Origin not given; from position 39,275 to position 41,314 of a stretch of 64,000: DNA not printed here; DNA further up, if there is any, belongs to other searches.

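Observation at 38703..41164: SufR-like Fe-S-sensing regulator divergent from a 579-aa Rieske-domain fusion protein of unknown function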

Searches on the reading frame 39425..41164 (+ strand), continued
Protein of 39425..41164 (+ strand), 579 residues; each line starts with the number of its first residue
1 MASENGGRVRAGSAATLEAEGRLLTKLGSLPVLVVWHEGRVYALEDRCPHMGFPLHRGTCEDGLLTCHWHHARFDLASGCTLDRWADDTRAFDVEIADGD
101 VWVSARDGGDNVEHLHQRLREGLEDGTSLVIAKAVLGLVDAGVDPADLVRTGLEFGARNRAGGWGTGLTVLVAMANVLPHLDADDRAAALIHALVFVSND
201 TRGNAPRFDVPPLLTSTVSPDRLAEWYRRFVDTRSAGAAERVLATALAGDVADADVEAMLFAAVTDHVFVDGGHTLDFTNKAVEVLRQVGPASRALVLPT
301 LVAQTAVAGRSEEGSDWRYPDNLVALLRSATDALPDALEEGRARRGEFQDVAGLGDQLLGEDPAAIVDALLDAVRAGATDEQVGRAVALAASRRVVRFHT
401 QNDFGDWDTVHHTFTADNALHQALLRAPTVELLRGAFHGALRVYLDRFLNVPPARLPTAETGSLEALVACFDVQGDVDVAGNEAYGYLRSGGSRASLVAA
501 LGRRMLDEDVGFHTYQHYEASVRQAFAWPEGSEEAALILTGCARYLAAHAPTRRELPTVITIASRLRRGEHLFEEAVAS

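Call 54: search_protein_families(library=pfam, alignment_id=A2, max_evalue=10)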
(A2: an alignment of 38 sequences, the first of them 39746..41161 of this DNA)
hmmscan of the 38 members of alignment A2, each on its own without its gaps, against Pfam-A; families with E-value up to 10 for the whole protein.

A. member 1, window:39746-41161:+ (472 aa): 0 families

B. families by the number of members that match (of 38 scanned): 22 families
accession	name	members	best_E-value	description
PF12002.13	MgsA_C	8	0.00082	MgsA AAA+ ATPase C terminal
PF19685.4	DUF6187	4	0.11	Family of unknown function (DUF6187)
PF04255.20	DUF433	3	0.014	Protein of unknown function (DUF433)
PF03597.20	FixS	1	0.0017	Cytochrome oxidase maturation protein cbb3-type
PF17937.6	TetR_C_28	1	0.011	Tetracyclin repressor-like, C-terminal domain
PF05055.17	DUF677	1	0.014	Protein of unknown function (DUF677)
PF02852.28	Pyr_redox_dim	1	0.02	Pyridine nucleotide-disulphide oxidoreductase, dimerisation domain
PF00198.28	2-oxoacid_dh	1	0.061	2-oxoacid dehydrogenases acyltransferase (catalytic domain)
PF12554.13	MOZART1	1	0.078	Mitotic-spindle organizing gamma-tubulin ring associated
PF13493.11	DUF4118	1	0.098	Domain of unknown function (DUF4118)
PF06345.17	Drf_DAD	1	0.15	DRF Autoregulatory Domain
PF02627.25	CMD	1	0.16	Carboxymuconolactone decarboxylase family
PF23110.1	H1_KCTD8_12_16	1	0.17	KCTD8/12/16 H1 domain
PF22204.1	C2c1_WED-II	1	0.18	CRISPR-associated endonuclease C2c1, wedge domain, second region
PF04858.18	TH1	1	0.22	TH1 protein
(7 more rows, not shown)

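Call 57: search_protein_families(library=pfam, proteins=[L063:4970-5884:-, L063:7816-8178:-, L067:5387-5926:+, L077:5153-5926:+, L068:4404-5918:+, L064:4576-5916:+, L070:5131-5850:+, L003:5078-5902:-, L010:5573-5974:-, L012:5137-5988:+], max_evalue=0.001)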
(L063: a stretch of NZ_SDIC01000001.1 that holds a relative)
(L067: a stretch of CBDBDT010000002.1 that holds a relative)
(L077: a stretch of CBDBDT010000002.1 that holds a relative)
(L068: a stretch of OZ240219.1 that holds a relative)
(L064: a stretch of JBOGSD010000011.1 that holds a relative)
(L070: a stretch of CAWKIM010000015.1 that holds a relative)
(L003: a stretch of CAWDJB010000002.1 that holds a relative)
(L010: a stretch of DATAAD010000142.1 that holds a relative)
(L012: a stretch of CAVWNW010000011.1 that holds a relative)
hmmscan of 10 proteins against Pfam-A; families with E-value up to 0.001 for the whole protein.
L063:4970-5884:- (304 aa): 2 families
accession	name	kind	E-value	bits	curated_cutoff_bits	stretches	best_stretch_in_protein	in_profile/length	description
PF13263.12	PHP_C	-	5e-16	58.4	21.3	1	158-215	2-54/56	PHP-associated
PF02811.25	PHP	-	3e-07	31.4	26.4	1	24-87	2-66/164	PHP domain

L063:7816-8178:- (120 aa): 0 families

L067:5387-5926:+ (179 aa): 3 families
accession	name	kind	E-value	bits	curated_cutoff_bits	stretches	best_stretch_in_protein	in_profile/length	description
PF00561.26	Abhydrolase_1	-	1.9e-10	41.3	25.8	1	1-165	63-245/245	alpha/beta hydrolase fold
PF12697.13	Abhydrolase_6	-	1.5e-08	36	26.3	1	7-167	66-213/217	Alpha/beta hydrolase family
PF12146.15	Hydrolase_4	-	8.9e-07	28.9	27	0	8-53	77-126/239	Serine aminopeptidase, S33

L077:5153-5926:+ (257 aa): 3 families
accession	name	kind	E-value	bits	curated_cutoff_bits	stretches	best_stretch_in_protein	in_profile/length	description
PF00561.26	Abhydrolase_1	-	9.9e-25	88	25.8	2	22-120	2-102/245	alpha/beta hydrolase fold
PF12697.13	Abhydrolase_6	-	9.1e-20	72.7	26.3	1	23-245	1-213/217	Alpha/beta hydrolase family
PF12146.15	Hydrolase_4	-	1.7e-12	47.6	27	1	23-128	7-117/239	Serine aminopeptidase, S33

L068:4404-5918:+ (504 aa): 1 family
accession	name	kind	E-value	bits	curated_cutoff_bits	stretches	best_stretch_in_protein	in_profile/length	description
PF01425.27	Amidase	-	5.4e-95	319.5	27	1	78-492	37-445/445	Amidase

L064:4576-5916:+ (446 aa): 2 families
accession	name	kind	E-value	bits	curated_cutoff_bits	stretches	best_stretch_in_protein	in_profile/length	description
PF00082.27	Peptidase_S8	-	5.7e-42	144.4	21.8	1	158-402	2-255/288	Subtilase family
PF22148.1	Fervidolysin_NPro-like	-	5.2e-20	72.1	21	1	33-107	5-81/81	Fervidolysin N-terminal prodomain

L070:5131-5850:+ (239 aa): 3 families
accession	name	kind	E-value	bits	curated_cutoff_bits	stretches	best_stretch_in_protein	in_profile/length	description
PF13460.12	NAD_binding_10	-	3.5e-48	164.3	27.2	1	25-227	1-183/184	NAD(P)H-binding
PF05368.20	NmrA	-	2.8e-09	37.4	27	1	20-131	4-104/298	NmrA-like family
PF01370.27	Epimerase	-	1.3e-07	31.7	20.9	1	22-130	2-111/240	NAD dependent epimerase/dehydratase family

L003:5078-5902:- (274 aa): 1 family
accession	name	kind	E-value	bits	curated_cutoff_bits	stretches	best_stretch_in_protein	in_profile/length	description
PF03309.20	Pan_kinase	-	3.3e-73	246.4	24.7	1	11-223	1-205/205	Type III pantothenate kinase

L010:5573-5974:- (133 aa): 1 family
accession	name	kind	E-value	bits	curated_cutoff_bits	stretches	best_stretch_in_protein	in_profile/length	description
PF01741.23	MscL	-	9.3e-35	120.1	27.4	1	1-117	1-118/123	Large-conductance mechanosensitive channel, MscL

L012:5137-5988:+ (283 aa): 0 families

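Call 63: search_protein_families(library=pfam, proteins=[P0144, P0131, P0223, P0268, P0259, P0161, P0107, P0270, L064:6001-8226:+, P0226], max_evalue=0.001)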
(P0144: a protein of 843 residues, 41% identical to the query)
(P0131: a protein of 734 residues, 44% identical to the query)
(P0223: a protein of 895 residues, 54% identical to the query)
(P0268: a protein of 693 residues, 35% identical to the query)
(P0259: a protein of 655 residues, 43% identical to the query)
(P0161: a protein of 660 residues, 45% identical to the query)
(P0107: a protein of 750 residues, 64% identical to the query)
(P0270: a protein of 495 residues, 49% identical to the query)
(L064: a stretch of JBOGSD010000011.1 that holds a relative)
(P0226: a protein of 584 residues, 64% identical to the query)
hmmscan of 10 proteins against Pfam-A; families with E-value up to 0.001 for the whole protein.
P0144 (843 aa): 6 families
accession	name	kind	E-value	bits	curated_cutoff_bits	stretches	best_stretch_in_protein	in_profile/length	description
PF00355.32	Rieske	-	5.5e-14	52.3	20.3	1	268-350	3-87/88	Rieske [2Fe-2S] domain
PF08281.18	Sigma70_r4_2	-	9.5e-14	51.2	25.7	1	134-186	2-54/54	Sigma-70, region 4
PF04542.20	Sigma70_r2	-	2.4e-13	50.1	24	1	37-102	1-68/71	Sigma-70 region 2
PF22543.2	Rieske_4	-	2.8e-09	37.7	28.4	1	270-338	3-76/119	Soluble Rieske-type ferredoxin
PF13806.12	Rieske_2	-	3.9e-09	36.8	27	1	269-361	4-103/104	Rieske-like [2Fe-2S] domain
PF04545.22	Sigma70_r4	-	1.3e-07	31.4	24.1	1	140-184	2-46/50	Sigma-70, region 4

P0131 (734 aa): 4 families
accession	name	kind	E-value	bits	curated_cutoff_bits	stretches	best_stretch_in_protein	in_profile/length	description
PF00355.32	Rieske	-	3e-13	49.9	20.3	1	5-75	6-76/88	Rieske [2Fe-2S] domain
PF13806.12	Rieske_2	-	1.6e-10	41.3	27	1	5-96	6-103/104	Rieske-like [2Fe-2S] domain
PF00211.25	Guanylate_cyc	-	4.9e-08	33.2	21.9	1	576-722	6-172/183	Adenylate and Guanylate cyclase catalytic domain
PF22543.2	Rieske_4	-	1.4e-05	25.7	28.4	1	11-72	10-75/119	Soluble Rieske-type ferredoxin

P0223 (895 aa): 0 families

P0268 (693 aa): 2 families
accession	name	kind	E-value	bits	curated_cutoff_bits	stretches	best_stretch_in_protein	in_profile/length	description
PF00355.32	Rieske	-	5e-13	49.2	20.3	1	8-78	3-73/88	Rieske [2Fe-2S] domain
PF13806.12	Rieske_2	-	1.1e-05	25.8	27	1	14-103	9-104/104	Rieske-like [2Fe-2S] domain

P0259 (655 aa): 3 families
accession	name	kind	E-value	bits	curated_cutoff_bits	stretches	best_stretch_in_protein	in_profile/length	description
PF00355.32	Rieske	-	4.3e-16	59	20.3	1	179-261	4-87/88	Rieske [2Fe-2S] domain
PF13806.12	Rieske_2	-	2.6e-12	47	27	1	179-272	4-103/104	Rieske-like [2Fe-2S] domain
PF22543.2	Rieske_4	-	5.2e-07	30.4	28.4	1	186-250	9-77/119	Soluble Rieske-type ferredoxin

P0161 (660 aa): 3 families
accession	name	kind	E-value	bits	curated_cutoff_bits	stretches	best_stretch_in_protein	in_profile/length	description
PF00355.32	Rieske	-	4.6e-15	55.8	20.3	1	8-82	2-75/88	Rieske [2Fe-2S] domain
PF13806.12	Rieske_2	-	7.8e-09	35.8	27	1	11-105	5-103/104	Rieske-like [2Fe-2S] domain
PF22543.2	Rieske_4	-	6.1e-05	23.7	28.4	1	24-82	15-77/119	Soluble Rieske-type ferredoxin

P0107 (750 aa): 3 families
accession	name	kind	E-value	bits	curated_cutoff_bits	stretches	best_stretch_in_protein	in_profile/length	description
PF00355.32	Rieske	-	2.6e-12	46.9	20.3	1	10-75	8-73/88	Rieske [2Fe-2S] domain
PF22543.2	Rieske_4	-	3.2e-05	24.6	28.4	1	10-78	6-78/119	Soluble Rieske-type ferredoxin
PF13806.12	Rieske_2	-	6e-05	23.4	27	1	9-99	7-103/104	Rieske-like [2Fe-2S] domain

P0270 (495 aa): 1 family
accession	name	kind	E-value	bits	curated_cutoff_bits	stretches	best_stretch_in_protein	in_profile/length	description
PF00355.32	Rieske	-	0.00011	22.5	20.3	1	137-169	23-56/88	Rieske [2Fe-2S] domain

L064:6001-8226:+ (741 aa): 4 families
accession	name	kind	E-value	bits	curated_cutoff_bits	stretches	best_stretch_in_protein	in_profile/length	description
PF00355.32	Rieske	-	4e-14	52.7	20.3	1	11-82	5-76/88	Rieske [2Fe-2S] domain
PF13806.12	Rieske_2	-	1e-07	32.3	27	1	11-103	5-103/104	Rieske-like [2Fe-2S] domain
PF00211.25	Guanylate_cyc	-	5.9e-06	26.4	21.9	1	587-736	9-177/183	Adenylate and Guanylate cyclase catalytic domain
PF22543.2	Rieske_4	-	4.9e-05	24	28.4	1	11-79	3-75/119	Soluble Rieske-type ferredoxin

P0226 (584 aa): 0 families
